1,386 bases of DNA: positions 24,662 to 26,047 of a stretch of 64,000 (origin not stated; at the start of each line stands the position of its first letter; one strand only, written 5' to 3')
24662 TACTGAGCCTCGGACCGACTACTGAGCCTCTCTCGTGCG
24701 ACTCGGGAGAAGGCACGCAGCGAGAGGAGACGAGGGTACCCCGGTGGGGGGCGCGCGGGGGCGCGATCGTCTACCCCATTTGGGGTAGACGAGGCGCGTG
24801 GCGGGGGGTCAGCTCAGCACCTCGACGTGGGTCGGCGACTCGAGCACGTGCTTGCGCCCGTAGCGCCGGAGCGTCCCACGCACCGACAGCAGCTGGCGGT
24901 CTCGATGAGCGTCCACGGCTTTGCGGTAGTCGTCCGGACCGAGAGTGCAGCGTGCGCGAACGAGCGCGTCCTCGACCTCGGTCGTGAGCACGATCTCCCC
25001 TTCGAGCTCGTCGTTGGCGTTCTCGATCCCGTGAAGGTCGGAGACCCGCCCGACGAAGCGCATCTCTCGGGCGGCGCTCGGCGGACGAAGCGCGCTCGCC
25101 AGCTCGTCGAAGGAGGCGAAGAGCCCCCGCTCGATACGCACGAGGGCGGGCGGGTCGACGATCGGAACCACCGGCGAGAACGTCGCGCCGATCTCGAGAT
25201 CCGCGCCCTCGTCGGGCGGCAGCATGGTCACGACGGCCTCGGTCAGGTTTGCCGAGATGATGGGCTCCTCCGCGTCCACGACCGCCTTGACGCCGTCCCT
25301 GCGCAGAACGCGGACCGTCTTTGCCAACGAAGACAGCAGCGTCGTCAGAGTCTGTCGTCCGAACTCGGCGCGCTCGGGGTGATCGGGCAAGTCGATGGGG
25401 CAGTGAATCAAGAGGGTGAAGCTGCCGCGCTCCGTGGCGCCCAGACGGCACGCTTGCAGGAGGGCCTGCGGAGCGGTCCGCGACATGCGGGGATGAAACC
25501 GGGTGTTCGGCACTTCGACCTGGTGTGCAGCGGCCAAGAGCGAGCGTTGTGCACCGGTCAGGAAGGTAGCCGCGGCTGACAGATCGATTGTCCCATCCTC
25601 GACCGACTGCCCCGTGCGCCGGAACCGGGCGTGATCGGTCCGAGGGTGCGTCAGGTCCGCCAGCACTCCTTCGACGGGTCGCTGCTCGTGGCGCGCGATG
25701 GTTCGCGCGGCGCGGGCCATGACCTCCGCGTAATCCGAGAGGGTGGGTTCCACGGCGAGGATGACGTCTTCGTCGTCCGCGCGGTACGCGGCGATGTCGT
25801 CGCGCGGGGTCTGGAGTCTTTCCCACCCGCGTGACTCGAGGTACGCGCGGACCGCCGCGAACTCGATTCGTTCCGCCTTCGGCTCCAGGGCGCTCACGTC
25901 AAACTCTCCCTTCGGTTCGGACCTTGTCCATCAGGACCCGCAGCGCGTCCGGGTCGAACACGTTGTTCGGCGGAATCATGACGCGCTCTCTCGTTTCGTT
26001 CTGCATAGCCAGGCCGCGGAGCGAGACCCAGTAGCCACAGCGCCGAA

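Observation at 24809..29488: SNF2 helicase + DUF4365-type nuclease + unknown 362-aa protein: a compact operon not assignable to any named system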

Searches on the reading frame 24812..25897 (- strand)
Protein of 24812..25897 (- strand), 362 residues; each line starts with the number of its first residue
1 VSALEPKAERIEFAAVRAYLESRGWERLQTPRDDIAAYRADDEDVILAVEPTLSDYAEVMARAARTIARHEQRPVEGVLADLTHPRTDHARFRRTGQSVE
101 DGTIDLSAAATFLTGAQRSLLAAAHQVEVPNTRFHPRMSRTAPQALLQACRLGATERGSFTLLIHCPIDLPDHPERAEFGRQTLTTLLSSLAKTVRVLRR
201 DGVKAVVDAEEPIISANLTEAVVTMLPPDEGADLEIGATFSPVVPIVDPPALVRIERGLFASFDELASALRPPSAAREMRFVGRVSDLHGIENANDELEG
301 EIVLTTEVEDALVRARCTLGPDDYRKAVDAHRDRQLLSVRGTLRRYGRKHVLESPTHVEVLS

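Call 7: search_protein_families(library=pfam, proteins=[window:24812-25897:-], max_evalue=0.1)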
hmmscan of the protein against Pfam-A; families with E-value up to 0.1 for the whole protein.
window:24812-25897:- (362 aa): 1 family
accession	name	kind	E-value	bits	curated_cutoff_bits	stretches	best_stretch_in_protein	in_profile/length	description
PF01261.30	AP_endonuc_2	-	0.022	14.9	31.1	0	25-85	101-162/249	Xylose isomerase-like TIM barrel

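Call 8: search_protein_families(library=padloc, proteins=[window:24812-25897:-], max_evalue=0.1)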
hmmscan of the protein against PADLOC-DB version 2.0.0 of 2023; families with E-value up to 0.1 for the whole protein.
window:24812-25897:- (362 aa): 36 families (the best 25 are shown)
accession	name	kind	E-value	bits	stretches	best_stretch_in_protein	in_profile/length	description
PDLC04323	PDC-M02B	-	4.8e-105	349.3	1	8-361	10-372/374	-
PDLC04298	PDC-M02B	-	1.5e-64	216.3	1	7-361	10-374/380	-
PDLC04329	PDC-M02B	-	9.7e-52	173.9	1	10-361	6-374/377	-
PDLC04335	PDC-M02B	-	1.9e-50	169.8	1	9-352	4-353/364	-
PDLC04321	PDC-M02B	-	4.6e-47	158.9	1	8-356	11-378/383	-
PDLC04308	PDC-M02B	-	3.3e-45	152.4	1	5-359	10-379/391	-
PDLC04301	PDC-M02B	-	6e-43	145.3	1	1-360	1-376/378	-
PDLC04304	PDC-M02B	-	6.5e-42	141.9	1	14-361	17-380/383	-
PDLC04330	PDC-M02B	-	1.2e-33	114.5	1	7-361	8-369/375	-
PDLC04311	PDC-M02B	-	1.4e-33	114.4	1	8-351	5-364/384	-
PDLC04310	PDC-M02B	-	1.9e-32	110.4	1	11-361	6-370/394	-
PDLC04307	PDC-M02B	-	1e-30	105.1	1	1-360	1-367/373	-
PDLC04317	PDC-M02B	-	1.8e-30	104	1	5-361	9-368/396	-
PDLC04303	PDC-M02B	-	2.5e-30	103.7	1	9-359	12-381/383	-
PDLC04333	PDC-M02B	-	1.1e-24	85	1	8-360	10-376/379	-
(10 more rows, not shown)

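Call 9: search_protein_families(library=ncbifam, proteins=[window:24812-25897:-], max_evalue=0.1)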
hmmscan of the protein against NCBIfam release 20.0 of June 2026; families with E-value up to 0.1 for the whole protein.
window:24812-25897:- (362 aa): 0 families

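Call 17: find_homologous_proteins(query=window:24812-25897:-, max_evalue=0.001)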
Query window:24812-25897:- (362 aa): 5 proteins with E <= 0.001 among 8000 candidates.
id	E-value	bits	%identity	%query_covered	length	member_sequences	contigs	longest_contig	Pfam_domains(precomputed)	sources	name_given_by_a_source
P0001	1.5e-230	782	100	100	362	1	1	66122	-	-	-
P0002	6.7e-44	169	33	93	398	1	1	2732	-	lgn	-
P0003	1.5e-41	161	32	85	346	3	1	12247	-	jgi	jgi:hypothetical protein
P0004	4.0e-20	91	26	90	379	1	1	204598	-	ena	-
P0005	7.2e-19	86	25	92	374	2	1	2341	-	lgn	-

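Call 20: find_encoding_contigs(protein=P0004, flank=10000, max_places=3)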
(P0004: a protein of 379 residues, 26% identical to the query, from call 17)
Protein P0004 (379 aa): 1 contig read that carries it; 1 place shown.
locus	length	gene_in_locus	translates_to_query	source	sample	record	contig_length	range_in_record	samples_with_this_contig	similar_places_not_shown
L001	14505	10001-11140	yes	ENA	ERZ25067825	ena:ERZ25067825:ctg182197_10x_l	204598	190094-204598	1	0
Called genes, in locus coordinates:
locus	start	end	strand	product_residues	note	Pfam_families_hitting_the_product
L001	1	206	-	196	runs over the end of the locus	PF00293:NUDIX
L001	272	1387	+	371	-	-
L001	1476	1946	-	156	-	-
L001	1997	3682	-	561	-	PF00920:ILVD_EDD_N, PF24877:ILV_EDD_C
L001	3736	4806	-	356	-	-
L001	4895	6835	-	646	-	PF13522:GATase_6, PF13537:GATase_7, PF00733:Asn_synthase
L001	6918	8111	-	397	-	-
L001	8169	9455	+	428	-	PF00162:PGK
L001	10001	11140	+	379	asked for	-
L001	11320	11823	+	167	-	-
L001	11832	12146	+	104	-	-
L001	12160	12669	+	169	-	-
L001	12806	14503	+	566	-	?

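Call 21: find_encoding_contigs(protein=P0003, flank=10000, max_places=3)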
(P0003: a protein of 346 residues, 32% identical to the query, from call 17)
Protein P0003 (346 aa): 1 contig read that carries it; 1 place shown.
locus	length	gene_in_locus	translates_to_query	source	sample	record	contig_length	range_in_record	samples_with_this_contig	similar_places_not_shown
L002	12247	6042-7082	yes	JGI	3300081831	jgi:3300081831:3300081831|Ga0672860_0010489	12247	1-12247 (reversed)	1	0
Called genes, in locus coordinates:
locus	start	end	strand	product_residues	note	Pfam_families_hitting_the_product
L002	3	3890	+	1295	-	?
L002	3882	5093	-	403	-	-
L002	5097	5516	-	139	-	-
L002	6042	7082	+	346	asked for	-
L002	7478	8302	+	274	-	PF02086:MethyltransfD12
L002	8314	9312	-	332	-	-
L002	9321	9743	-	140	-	-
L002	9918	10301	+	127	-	-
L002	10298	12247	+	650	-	?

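Call 30: search_protein_representatives(alignment_id=A1)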
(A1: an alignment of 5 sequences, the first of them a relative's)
Query: 5 sequences, 376 profile positions. Proteins with E-value up to 0.001 (for the whole library): 5643; up to 1e-10: 3874; up to 1e-30: 2010. The best 150 are listed.
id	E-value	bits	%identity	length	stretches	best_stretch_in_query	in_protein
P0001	2.9e-147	506.9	-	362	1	6-374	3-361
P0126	7.7e-114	396.9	-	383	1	1-374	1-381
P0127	1.5e-109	382.8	-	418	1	7-375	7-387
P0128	7.4e-109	380.5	-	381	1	4-373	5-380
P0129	5.6e-107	374.4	-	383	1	3-374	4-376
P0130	9.4e-107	373.6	-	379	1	4-374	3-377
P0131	1.6e-105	369.5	-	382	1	1-374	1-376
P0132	4.6e-104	364.7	-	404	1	4-373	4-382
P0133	4.8e-104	364.7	-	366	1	11-374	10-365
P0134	4.7e-102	358.1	-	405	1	1-374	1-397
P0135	6.7e-102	357.6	-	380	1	9-373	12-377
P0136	1.4e-100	353.3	-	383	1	4-373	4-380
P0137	5.7e-100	351.3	-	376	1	5-374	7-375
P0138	5.8e-100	351.3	-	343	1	7-321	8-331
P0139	2.0e-99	349.5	-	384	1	5-373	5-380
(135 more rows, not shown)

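Call 35: find_related_loci(query=A1, collection=genome_contigs, flank=10000)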
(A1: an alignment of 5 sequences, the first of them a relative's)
Query A1 (362 aa) in genome_contigs; peptide patterns used: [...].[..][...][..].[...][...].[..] (x = any residue, [..] = any of these).
162 stretches matched a pattern; 11 encode a relative of the query (tblastn E <= 1e-3); 11 distinct loci.
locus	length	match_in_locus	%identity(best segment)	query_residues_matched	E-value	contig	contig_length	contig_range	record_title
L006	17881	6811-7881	36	17-361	1e-60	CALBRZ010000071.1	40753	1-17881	MAG TPA_asm: uncultured Planctomycetales bacterium isolate SRR5251193_bin.32_CONCOCT_v1.1_MAG genome assembly, contig: E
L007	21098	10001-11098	33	16-361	1e-54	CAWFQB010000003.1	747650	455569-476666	MAG: uncultured Chthonomonadaceae bacterium isolate MFD04580.bin.2.50 genome assembly, contig: contig_14441, whole genom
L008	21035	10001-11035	35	16-350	1e-54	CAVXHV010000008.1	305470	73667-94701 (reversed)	MAG: uncultured Planctomycetota bacterium isolate MFD04463.bin.2.228 genome assembly, contig: contig_34985, whole genome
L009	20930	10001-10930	31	16-315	7e-38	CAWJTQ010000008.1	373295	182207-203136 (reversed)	MAG: uncultured Isosphaeraceae bacterium isolate MFD04463.bin.2.81 genome assembly, contig: contig_27952, whole genome s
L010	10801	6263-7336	28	18-358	5e-17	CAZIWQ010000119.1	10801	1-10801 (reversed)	MAG TPA_asm: uncultured Armatimonadia bacterium isolate binchicken_co66_209 genome assembly, contig: NODE_9154_length_10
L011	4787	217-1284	22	8-343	1e-13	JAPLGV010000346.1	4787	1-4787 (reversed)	MAG: Chloroflexota bacterium isolate LacPavin_0419_WC90_MAG_56_8 LacPavin_0419_WC90_scaffold_45010, whole genome shotgun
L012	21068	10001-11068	22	8-343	2e-12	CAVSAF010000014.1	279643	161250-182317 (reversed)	MAG: uncultured Chloroflexia bacterium isolate MFD05942.bin.3.283 genome assembly, contig: contig_22315, whole genome sh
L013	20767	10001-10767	31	120-360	1e-19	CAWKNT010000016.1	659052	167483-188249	MAG: uncultured Isosphaeraceae bacterium isolate MFD04434.bin.2.10 genome assembly, contig: contig_23574, whole genome s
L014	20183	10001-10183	44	300-360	3e-8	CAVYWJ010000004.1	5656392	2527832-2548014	MAG: uncultured delta proteobacterium isolate MFD01275.bin.1.74 genome assembly, contig: contig_5196, whole genome shotg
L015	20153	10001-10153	45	291-341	5e-6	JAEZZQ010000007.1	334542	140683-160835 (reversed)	MAG: Bacillota bacterium isolate OH_PFB_55 k127_1059725, whole genome shotgun sequence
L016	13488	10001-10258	30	274-362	9e-5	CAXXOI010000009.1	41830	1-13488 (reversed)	MAG: Dehalococcoidia bacterium isolate b6fed81c-00b7-4ce5-8a6f-f33d937d4780 genome assembly, contig: contig_9, whole gen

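Call 43: predict_structure(alignment_id=A2)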
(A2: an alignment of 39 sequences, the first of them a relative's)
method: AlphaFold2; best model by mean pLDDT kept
length: 362 residues; sequences in the alignment: 39
mean_pLDDT: 93.7   pTM: 0.82
mean pLDDT of the five models: 93.7, 92.8, 92.0, 90.3, 90.1
residues with pLDDT >= 90: 297; 70-90: 59; 50-70: 6; < 50: 0
segments of 3 or more residues with pLDDT < 50: none
pLDDT, mean of each block of 10 residues (from residue 1): 88 95 96 97 97 96 97 92 93 92 92 97 96 88 94 83 94 84 97 98 97 97 92 95 89 96 96 80 98 97 93 96 98 98 89 97 90
secondary structure, 60 per line:
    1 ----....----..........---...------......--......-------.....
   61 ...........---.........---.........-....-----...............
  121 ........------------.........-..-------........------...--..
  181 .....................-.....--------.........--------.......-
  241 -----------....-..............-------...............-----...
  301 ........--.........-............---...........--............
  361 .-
elements in order: H5-8 H13-22 E26-28 E35-40 E43-48 H56-71 H75-83 E87-95 H97-100 H106-128 H141-149 E160-167 H179-201 H203-207 H216-224 E233-239 E252-255 H257-270 E278-292 E298-308 E311-319 H321-332 E336-346 E349-361

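Call 49: fold_search(model_id=the predicted structure, library=pdb)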
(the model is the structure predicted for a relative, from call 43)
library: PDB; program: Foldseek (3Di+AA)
matches with E <= 10: 778; with E <= 0.001: 0
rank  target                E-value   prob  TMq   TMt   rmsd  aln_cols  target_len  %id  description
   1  8bbz_AAA              1.5e-03  1.00  0.17  0.66   4.6        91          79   19  Crystal Structure of SilF (apo form) (released 2023-10-25)
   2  4joi_B                5.2e-03  1.00  0.15  0.34   6.3        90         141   11  Crystal structure of the human telomeric Stn1-Ten1 complex (released 2013-05-29)
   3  4joi_A                8.0e-03  1.00  0.16  0.34   6.4        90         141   11  Crystal structure of the human telomeric Stn1-Ten1 complex (released 2013-05-29)
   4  5yyu_D                9.4e-03  1.00  0.16  0.47   5.1        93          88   18  Crystal structure of Staphylococcus aureus single-stranded DNA-binding protein SsbB (released 2018-08-15)
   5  9mj5_B                1.3e-02  0.99  0.15  0.23   5.5        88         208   18  Catalytic domain of human DNA polymerase alpha in complex with DNA and RPA (released 2025-02-19)
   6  4gop_B                1.8e-02  0.99  0.16  0.38   5.3       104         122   18  Structure and Conformational Change of a Replication Protein A Heterotrimer Bound to ssDNA (released 2012-11-28)
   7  8bhu_CCC              2.0e-02  1.00  0.15  0.56   5.3        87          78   16  Crystal Structure of SilF (Ag(I) form (released 2023-11-15)
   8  6cqo_H                2.0e-02  0.99  0.16  0.47   5.0        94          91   14  Crystal Structure of mitochondrial single-stranded DNA binding proteins from S. cerevisiae (SeMet Labeled), Rim1 (Form (released 2018-05-30)
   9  7vum_C                2.0e-02  0.99  0.16  0.45   5.3        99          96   19  Crystal structure of SSB complexed with que (released 2022-03-09)
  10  5xob                  2.0e-02  0.12  0.11  0.10  19.7       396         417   10  Crystal structure of apo TiaS (tRNAIle2 agmatidine synthetase) (released 2018-08-29)
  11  6bhx_B                2.1e-02  1.00  0.16  0.47   5.1        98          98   17  B. subtilis SsbA with DNA (released 2018-12-19)
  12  3f2b_A                2.3e-02  1.00  0.17  0.07   5.0        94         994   14  DNA Polymerase PolC from Geobacillus kaustophilus complex with DNA, dGTP, Mg and Zn (released 2009-01-20)
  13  8c5y_B                2.3e-02  0.99  0.15  0.26   5.0        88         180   11  RPA tetrameric supercomplex from Pyrococcus abyssi (released 2023-05-03)
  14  8aaj_B                2.3e-02  0.99  0.16  0.27   5.3        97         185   12  Crystal structure of the Pyrococcus abyssi RPA (apo form) (released 2023-05-03)
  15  6cqm_A                2.9e-02  0.99  0.16  0.45   5.2        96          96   14  Crystal Structure of mitochondrial single-stranded DNA binding proteins from S. cerevisiae, Rim1 (Form2) (released 2018-05-30)
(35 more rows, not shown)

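Call 54: find_related_loci(query=A1, collection=metagenome_contigs, flank=10000)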
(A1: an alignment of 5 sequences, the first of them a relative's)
Query A1 (362 aa) in metagenome_contigs; peptide patterns used: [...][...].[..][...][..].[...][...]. (x = any residue, [..] = any of these).
600 stretches matched a pattern (row limit reached: there are more); 6 encode a relative of the query (tblastn E <= 1e-3); 6 distinct loci.
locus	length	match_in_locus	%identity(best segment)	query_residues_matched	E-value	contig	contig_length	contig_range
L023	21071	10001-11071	36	17-361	3e-61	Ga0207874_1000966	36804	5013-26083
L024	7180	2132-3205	35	17-361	4e-61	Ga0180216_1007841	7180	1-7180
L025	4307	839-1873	34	16-350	3e-53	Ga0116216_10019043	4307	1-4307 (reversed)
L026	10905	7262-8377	28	10-362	8e-47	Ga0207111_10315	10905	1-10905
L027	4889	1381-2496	29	11-362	5e-45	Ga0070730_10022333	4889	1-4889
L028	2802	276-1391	29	11-362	4e-45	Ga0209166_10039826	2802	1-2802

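Call 57: search_protein_families(library=padloc, proteins=[L012:4545-7079:-, L012:7057-8631:-, L012:8618-9283:-, L012:11552-13114:+, L026:2116-3900:+, L026:4132-5658:+, L026:5688-6710:+, L026:8409-9239:+, L026:9868-10905:+, L008:9106-9957:+], max_evalue=0.00001)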
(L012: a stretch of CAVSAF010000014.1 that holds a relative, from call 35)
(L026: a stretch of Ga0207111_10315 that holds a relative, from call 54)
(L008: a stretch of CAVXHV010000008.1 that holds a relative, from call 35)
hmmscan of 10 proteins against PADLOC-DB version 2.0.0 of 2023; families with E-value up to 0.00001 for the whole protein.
L012:4545-7079:- (844 aa): 2 families
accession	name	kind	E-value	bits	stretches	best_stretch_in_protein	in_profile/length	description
PDLC03626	REase_MTase_IIG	-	8.8e-27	91.2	1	124-635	152-678/1359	Type IIG restriction enzyme-methyltransferase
PDLC05041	PDC-S57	-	4.8e-06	24.3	1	27-143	12-123/212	-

L012:7057-8631:- (524 aa): 6 families
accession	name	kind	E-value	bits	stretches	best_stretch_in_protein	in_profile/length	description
PDLC03375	MTase_II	-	1.5e-36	124.5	1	179-485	9-309/348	Type II methyltransferase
PDLC03626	REase_MTase_IIG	-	1e-33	114.2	1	179-485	1010-1320/1359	Type IIG restriction enzyme-methyltransferase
PDLC03338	MTase_II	-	1.6e-10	38.3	1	23-108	132-214/604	Type II methyltransferase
PDLC03227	MTase_II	-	7e-07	26.5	1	163-325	114-280/494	Type II methyltransferase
PDLC03248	MTase_II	-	7.1e-07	26.3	0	149-324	54-240/521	Type II methyltransferase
PDLC03313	MTase_II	-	7.4e-06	22.8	0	21-104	23-106/563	Type II methyltransferase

L012:8618-9283:- (221 aa): 2 families
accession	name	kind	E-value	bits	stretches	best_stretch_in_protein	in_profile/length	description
PDLC03313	MTase_II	-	5.8e-10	36.3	1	7-114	11-116/563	Type II methyltransferase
PDLC04134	mad2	-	3.1e-06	24.3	1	17-109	269-335/492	mads_2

L012:11552-13114:+ (520 aa): 0 families

L026:2116-3900:+ (594 aa): 1 family
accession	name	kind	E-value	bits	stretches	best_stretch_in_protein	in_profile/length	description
PDLC04774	PDC-M68B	-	1.9e-51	173.3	1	1-564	1-555/581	-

L026:4132-5658:+ (508 aa): 0 families

L026:5688-6710:+ (340 aa): 0 families

L026:8409-9239:+ (276 aa): 0 families

L026:9868-10905:+ (346 aa): 0 families

L008:9106-9957:+ (283 aa): 0 families
